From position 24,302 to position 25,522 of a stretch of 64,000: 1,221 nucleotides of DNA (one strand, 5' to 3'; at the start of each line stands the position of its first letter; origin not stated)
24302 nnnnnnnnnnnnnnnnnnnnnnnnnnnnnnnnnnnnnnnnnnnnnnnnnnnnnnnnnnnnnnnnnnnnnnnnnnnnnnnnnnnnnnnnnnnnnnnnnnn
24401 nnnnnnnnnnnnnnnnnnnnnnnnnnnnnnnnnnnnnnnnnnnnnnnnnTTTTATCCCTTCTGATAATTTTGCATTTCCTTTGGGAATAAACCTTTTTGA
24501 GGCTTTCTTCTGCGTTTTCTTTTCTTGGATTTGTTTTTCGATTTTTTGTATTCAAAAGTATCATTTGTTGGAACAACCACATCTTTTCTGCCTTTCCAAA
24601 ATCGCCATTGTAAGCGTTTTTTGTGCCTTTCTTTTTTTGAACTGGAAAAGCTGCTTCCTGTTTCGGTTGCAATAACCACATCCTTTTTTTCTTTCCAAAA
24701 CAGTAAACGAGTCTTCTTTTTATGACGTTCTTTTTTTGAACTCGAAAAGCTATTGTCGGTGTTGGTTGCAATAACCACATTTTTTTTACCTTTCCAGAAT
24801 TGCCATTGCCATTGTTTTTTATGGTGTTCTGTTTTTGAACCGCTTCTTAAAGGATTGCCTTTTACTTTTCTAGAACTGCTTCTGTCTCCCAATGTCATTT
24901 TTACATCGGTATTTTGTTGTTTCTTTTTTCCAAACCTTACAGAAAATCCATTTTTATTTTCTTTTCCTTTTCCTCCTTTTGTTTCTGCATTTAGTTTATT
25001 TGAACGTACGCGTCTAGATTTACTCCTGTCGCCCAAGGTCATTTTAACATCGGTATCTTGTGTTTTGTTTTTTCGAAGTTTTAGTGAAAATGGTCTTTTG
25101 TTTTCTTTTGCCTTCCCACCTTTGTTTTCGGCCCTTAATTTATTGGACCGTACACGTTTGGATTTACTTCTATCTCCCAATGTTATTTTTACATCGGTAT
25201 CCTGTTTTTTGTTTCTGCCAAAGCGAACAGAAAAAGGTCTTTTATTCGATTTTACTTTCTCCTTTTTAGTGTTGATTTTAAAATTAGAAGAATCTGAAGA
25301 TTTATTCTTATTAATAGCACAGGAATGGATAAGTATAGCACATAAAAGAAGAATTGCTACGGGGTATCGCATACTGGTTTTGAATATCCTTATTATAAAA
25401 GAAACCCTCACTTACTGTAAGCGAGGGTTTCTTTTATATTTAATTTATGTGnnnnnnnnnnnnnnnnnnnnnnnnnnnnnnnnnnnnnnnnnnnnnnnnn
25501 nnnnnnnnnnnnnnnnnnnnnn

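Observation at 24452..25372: Extremely basic lipoprotein built from two families of tandem repeats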

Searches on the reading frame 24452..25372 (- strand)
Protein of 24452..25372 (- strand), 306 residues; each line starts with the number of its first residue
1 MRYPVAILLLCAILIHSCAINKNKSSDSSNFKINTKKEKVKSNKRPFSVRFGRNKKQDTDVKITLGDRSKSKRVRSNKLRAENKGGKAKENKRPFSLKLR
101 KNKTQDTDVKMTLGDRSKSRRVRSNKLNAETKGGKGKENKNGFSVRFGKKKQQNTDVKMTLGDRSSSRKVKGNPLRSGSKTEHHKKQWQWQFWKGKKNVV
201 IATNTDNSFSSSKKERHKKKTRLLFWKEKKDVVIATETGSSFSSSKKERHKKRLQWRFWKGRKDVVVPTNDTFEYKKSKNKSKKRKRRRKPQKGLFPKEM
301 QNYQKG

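Call 5: search_protein_families(library=pfam, proteins=[window:24452-25372:-], max_evalue=1)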
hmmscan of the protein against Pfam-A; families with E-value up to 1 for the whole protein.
window:24452-25372:- (306 aa): 1 family
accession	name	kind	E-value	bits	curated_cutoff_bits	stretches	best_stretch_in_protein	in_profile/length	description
PF24620.1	DUF7625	-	0.0028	18.1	27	0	145-163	42-60/95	Domain of unknown function (DUF7625)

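Call 6: find_homologous_proteins(query=window:24452-25372:-, max_evalue=0.001)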
Query window:24452-25372:-: 2465 candidates shared short words with the query, none scored E <= 0.001.

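Call 7: search_protein_families(library=ncbifam, proteins=[window:24452-25372:-], max_evalue=0.1)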
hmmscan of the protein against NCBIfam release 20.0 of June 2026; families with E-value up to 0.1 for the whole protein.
window:24452-25372:- (306 aa): 1 family
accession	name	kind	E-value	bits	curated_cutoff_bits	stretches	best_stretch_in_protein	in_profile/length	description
NF046053.1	lipo_BPTD_2524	equivalog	0.032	14.6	50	0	1-83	1-80/132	BPTD_2524 family lipoprotein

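Call 8: find_encoding_contigs(protein=window:24452-25372:-, flank=6000)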
Protein window:24452-25372:- (306 aa): 20 contigs read that carry it; 6 places shown.
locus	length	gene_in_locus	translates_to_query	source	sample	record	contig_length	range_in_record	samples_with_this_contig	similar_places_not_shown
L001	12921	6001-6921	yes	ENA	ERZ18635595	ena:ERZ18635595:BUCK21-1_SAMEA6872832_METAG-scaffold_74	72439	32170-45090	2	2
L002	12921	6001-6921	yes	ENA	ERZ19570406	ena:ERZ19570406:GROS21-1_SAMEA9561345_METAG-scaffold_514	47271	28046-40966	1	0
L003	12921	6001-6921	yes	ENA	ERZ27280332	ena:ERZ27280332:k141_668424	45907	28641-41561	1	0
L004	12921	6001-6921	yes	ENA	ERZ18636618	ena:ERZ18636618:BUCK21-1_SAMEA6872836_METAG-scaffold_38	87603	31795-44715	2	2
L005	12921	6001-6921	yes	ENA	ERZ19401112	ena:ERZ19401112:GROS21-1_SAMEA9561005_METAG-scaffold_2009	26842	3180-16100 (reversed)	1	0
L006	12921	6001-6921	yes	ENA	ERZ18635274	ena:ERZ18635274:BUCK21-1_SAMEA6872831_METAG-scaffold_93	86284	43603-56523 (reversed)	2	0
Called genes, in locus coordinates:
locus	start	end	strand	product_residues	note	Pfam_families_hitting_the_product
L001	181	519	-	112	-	PF19937:GldC-like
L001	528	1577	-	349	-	PF25594:GldB_lipo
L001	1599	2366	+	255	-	PF13568:OMP_b-brl_2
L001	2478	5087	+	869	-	PF07719:TPR_2 (faint), PF13424:TPR_12 (faint), PF13432:TPR_16 (faint), PF14559:TPR_19 (faint), PF13181:TPR_8 (faint), PF13428:TPR_14 (faint), PF13174:TPR_6 (faint), PF13176:TPR_7 (faint)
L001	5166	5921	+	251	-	PF14371:DUF4412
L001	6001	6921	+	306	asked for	-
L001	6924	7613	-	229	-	PF18962:Por_Secre_tail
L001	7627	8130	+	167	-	-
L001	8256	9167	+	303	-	-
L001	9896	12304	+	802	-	-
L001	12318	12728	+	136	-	PF13581:HATPase_c_2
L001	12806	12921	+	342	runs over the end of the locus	PF00710:Asparaginase, PF17763:Asparaginase_C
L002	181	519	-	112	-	PF19937:GldC-like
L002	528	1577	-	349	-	PF25594:GldB_lipo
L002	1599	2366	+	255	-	PF13568:OMP_b-brl_2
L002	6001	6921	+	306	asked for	-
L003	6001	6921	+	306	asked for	-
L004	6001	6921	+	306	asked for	-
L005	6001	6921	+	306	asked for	-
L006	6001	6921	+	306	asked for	-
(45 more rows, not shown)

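Call 10: list_cluster_members(proteins=[window:24452-25372:-])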
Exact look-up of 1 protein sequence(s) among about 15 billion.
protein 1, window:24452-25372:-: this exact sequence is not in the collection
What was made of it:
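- Tried and rejected: The word-indexed homology search with X found nothing (call 6), and the exact cluster look-up found nothing (call 10).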

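Call 20: search_protein_representatives(protein=window:24452-25372:-)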
Query: 306 residues. Proteins with E-value up to 0.001 (for the whole library): 2; up to 1e-10: 2; up to 1e-30: 1. The best 2 are listed.
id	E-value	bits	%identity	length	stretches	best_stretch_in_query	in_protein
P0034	1.5e-86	307.0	99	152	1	138-285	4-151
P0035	2.3e-18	83.2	81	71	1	146-197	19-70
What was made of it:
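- No homologs exist outside one small clade (calls 6, 20).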

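Call 24: find_encoding_contigs(protein=P0035, flank=6000, max_places=4)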
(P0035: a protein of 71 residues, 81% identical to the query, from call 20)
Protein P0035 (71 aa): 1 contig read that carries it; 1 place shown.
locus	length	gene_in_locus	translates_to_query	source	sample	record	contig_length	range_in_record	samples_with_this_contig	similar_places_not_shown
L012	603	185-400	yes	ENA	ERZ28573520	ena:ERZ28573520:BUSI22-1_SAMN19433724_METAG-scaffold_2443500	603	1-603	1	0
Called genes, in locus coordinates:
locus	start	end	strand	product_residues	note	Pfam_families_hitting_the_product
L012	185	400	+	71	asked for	-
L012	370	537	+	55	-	-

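Call 31: find_related_loci(query=A1, collection=genome_contigs, flank=6000)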
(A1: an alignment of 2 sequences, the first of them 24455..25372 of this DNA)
Query A1 (306 aa) in genome_contigs; peptide patterns used: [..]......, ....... (x = any residue, [..] = any of these).
99 stretches matched a pattern; 1 encode a relative of the query (tblastn E <= 1e-3); 1 distinct loci.
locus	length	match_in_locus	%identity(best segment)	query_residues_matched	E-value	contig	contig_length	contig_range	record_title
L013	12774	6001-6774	66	1-306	5e-114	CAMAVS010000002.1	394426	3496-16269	MAG: Chitinophaga pinensis isolate ME-08apr19-307 genome assembly, contig: ME-08apr19-C5, whole genome shotgun sequence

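Call 32: find_related_loci(query=A1, collection=metagenome_contigs, flank=6000)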
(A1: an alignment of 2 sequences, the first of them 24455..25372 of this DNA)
Query A1 (306 aa) in metagenome_contigs; peptide patterns used: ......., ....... (x = any residue, [..] = any of these).
600 stretches matched a pattern, but none encodes a relative of the query by tblastn (E <= 1e-3).
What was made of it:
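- Tried and rejected: A JGI metagenome scan with the X alignment found nothing (call 32).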

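Call 41: predict_structure(protein=window:24455-25372:-)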
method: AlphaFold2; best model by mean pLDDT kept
length: 306 residues; sequences in the alignment: 1
mean_pLDDT: 38.1   pTM: 0.14
mean pLDDT of the five models: 38.1, 38.0, 35.7, 31.9, 30.9
residues with pLDDT >= 90: 0; 70-90: 11; 50-70: 31; < 50: 264
segments of 3 or more residues with pLDDT < 50: 24-279, 304-306
pLDDT, mean of each block of 10 residues (from residue 1): 72 67 45 36 36 36 33 36 34 34 35 32 31 31 33 30 33 33 31 32 34 36 32 34 34 33 34 42 53 54 49
secondary structure, 60 per line:
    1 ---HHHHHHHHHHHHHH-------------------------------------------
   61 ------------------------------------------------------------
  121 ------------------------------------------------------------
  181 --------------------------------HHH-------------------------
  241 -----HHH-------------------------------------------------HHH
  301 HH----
elements in order: H4-17 H298-302
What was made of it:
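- The AlphaFold2 single-sequence model has pLDDT 38 and almost no secondary structure beyond the signal peptide (call 41).
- Tried and rejected: The single-sequence model had pLDDT 38, so no fold search was attempted (call 41).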

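Call 45: search_solved_structures(query=A1, max_evalue=1)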
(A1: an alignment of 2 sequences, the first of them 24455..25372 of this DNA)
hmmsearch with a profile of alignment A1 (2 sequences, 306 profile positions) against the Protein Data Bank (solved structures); distinct sequences matched with E-value up to 1: 0.
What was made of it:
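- On NHBA-like polyanion-binding lipoproteins: The PDB profile search found nothing at E<=1 (call 45).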

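Call 46: search_protein_families(library=phrogs, proteins=[window:24455-25372:-], max_evalue=0.1)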
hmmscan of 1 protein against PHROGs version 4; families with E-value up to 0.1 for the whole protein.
window:24455-25372:- (306 aa): 0 families

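Call 47: search_protein_families(library=padloc, proteins=[window:24455-25372:-], max_evalue=0.1)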
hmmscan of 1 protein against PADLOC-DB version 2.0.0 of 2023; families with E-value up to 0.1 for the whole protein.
window:24455-25372:- (306 aa): 0 families
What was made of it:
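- PADLOC gave no hit (call 47).
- Tried and rejected: Pfam, NCBIfam, PHROGs, PADLOC and PDB sequence searches gave nothing significant (calls 5, 7, 45-47).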
